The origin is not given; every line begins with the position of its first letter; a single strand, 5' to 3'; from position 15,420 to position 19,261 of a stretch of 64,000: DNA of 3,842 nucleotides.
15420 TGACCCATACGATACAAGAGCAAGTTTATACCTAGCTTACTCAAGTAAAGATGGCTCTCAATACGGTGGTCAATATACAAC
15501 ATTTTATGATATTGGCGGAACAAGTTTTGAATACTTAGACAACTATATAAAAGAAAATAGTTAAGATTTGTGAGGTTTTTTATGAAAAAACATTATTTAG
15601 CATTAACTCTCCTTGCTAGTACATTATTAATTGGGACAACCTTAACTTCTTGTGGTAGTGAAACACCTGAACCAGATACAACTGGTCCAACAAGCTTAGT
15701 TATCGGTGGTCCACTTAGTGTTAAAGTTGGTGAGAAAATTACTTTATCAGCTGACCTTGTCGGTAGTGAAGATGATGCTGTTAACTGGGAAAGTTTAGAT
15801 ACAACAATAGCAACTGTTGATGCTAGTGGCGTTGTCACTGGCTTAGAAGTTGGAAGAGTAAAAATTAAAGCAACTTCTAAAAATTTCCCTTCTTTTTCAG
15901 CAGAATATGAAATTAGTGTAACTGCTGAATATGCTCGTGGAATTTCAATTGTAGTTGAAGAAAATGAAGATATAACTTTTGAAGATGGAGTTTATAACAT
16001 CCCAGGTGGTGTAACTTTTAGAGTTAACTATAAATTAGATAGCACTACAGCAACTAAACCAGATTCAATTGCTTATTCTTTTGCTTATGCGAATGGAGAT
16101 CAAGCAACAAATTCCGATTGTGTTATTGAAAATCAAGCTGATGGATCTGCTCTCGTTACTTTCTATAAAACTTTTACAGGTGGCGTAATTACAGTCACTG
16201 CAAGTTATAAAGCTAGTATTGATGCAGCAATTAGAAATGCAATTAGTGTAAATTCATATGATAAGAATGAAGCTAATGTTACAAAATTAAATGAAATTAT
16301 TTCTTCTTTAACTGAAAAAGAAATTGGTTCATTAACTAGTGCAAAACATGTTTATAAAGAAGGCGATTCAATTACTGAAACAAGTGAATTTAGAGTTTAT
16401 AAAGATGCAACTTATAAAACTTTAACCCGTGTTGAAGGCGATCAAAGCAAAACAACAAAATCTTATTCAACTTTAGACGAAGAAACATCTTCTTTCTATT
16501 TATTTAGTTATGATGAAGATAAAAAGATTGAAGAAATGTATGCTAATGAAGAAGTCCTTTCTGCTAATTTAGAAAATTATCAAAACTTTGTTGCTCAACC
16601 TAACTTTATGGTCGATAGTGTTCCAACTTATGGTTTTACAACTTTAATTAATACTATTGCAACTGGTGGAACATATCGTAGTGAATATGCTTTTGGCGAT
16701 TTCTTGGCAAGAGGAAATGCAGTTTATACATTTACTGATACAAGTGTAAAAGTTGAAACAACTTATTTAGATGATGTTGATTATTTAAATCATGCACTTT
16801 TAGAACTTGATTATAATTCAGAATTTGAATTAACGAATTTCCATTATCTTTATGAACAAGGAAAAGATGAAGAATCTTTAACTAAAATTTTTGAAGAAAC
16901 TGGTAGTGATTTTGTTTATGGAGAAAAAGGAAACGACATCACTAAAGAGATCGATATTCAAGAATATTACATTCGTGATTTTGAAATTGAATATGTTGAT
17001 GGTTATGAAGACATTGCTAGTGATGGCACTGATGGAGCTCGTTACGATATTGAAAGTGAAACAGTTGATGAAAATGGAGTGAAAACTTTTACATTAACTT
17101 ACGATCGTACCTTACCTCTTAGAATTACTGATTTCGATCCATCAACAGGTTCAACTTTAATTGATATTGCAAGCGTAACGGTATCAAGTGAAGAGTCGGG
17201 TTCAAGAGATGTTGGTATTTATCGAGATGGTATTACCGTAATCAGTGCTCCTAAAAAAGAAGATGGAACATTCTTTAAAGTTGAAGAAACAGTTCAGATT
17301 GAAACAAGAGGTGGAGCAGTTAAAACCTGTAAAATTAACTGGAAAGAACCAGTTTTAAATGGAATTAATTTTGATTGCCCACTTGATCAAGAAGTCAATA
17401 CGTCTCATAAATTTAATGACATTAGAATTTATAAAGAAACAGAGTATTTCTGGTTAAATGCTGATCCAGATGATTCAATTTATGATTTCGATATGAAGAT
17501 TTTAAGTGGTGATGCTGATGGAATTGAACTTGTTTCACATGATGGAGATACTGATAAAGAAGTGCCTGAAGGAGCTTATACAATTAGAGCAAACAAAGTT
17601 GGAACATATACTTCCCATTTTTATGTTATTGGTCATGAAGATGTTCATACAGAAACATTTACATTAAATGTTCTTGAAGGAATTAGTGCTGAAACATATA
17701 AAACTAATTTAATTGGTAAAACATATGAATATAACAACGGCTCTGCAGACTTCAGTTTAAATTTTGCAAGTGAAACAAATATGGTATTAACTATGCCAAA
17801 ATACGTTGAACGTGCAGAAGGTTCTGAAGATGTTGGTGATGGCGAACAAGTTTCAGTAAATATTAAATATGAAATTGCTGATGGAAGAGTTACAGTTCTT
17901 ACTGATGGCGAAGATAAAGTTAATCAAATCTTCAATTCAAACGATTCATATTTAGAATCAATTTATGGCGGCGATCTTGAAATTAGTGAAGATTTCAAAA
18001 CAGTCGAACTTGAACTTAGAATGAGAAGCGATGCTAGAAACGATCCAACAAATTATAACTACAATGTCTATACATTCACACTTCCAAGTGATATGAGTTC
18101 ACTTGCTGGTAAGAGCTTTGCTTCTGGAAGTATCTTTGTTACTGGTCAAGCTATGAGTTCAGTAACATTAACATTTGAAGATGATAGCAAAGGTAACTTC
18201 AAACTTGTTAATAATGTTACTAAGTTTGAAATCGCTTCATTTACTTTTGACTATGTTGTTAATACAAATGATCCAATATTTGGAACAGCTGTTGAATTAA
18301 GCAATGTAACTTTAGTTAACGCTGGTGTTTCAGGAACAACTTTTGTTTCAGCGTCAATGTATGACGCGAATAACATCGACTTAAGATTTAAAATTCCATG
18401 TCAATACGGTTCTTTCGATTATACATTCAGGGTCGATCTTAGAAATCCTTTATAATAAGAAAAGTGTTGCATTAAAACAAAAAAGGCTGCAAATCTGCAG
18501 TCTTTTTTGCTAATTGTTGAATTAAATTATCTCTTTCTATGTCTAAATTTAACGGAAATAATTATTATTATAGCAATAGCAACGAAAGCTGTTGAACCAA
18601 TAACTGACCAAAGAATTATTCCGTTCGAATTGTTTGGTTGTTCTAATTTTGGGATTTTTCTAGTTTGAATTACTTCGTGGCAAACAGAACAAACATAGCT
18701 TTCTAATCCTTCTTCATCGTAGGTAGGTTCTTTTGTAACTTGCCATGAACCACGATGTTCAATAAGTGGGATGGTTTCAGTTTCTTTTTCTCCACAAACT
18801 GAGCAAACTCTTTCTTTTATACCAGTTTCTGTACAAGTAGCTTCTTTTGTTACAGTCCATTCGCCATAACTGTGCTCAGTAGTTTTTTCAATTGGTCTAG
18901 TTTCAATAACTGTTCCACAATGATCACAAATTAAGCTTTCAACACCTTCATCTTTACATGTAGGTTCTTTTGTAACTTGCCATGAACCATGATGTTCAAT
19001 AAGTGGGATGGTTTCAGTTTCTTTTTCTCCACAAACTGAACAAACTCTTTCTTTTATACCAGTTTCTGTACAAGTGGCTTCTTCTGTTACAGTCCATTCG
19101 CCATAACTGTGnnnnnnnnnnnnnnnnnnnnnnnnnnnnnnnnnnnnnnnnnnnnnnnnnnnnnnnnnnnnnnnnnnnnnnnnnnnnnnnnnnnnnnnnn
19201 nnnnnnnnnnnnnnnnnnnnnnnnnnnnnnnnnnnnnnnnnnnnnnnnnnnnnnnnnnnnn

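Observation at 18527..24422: Adjacent dockerin-bearing S8 protease and membrane-anchored tri-cohesin scaffold: a minimal non-cellulosomal display system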

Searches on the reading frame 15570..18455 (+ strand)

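Call 53: search_protein_families(library=pfam, proteins=[window:15570-18455:+], max_evalue=0.001)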
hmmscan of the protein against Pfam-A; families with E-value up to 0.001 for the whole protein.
window:15570-18455:+ (961 aa): 1 family
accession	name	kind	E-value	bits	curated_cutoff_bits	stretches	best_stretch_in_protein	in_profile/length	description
PF02368.24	Big_2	-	5.4e-11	42.7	22.8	1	50-106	13-72/79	Bacterial Ig-like domain (group 2)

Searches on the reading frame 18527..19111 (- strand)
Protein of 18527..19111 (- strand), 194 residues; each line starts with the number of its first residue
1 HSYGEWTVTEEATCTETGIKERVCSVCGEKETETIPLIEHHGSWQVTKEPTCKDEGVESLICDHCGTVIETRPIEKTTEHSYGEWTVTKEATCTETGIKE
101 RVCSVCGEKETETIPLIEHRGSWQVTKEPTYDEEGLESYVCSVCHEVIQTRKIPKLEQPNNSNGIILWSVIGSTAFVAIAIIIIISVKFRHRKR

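Call 17: search_protein_families(library=pfam, proteins=[window:18527-19111:-], max_evalue=1)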
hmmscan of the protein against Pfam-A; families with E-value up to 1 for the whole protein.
window:18527-19111:- (194 aa): 18 families
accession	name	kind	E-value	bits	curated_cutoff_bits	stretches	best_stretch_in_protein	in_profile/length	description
PF08271.17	Zn_Ribbon_TF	-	2.3e-05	24.3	29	1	53-79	13-39/43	TFIIB zinc-binding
PF06689.19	zf-C4_ClpX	-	4.5e-05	23.7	27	2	23-41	2-20/39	ClpX C4-type zinc finger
PF14803.11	Zn_ribbon_Nudix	-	0.008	16.5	25.6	0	60-68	23-31/34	Nudix N-terminal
PF05495.17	zf-CHY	-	0.0084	16.9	31.3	0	61-109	20-64/68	CHY zinc finger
PF10235.14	Cript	-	0.012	16.7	25.5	0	89-113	59-83/90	Microtubule-associated protein CRIPT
PF21491.2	MIMI_R596-like_C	-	0.038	14.4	27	0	111-144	62-93/107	Mimivirus sulfhydryl oxidase R596-like, C-terminal domain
PF16269.10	DUF4922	-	0.046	14.1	23.6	0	87-126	44-83/146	Domain of unknown function (DUF4922)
PF05605.18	zf-Di19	-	0.063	14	27.5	0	20-33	30-43/54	Drought induced 19 protein (Di19), zinc-binding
PF09706.15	Cas_CXXC_CXXC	-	0.078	13.5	21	0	21-35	5-19/69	CRISPR-associated protein (Cas_CXXC_CXXC)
PF13248.11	Zn_ribbon_3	-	0.15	12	27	0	61-69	4-12/26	zinc-ribbon domain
PF09716.15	ETRAMP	-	0.25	11.8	29.1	1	151-185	38-73/81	Malarial early transcribed membrane protein (ETRAMP)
PF25017.1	zf-C2HC_3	-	0.32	11.4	24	0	138-151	23-36/47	C2HC zinc finger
PF01783.29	Ribosomal_L32p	-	0.38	11.4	21.3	0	8-28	26-46/56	Ribosomal L32p protein family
PF18912.6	DZR_2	-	0.41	11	27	0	93-109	27-45/56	Double zinc ribbon domain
PF11781.13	Zn_ribbon_RRN7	-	0.42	10.7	27.1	1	61-70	23-32/32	Zinc-finger of RNA-polymerase I-specific TFIIB, Rrn7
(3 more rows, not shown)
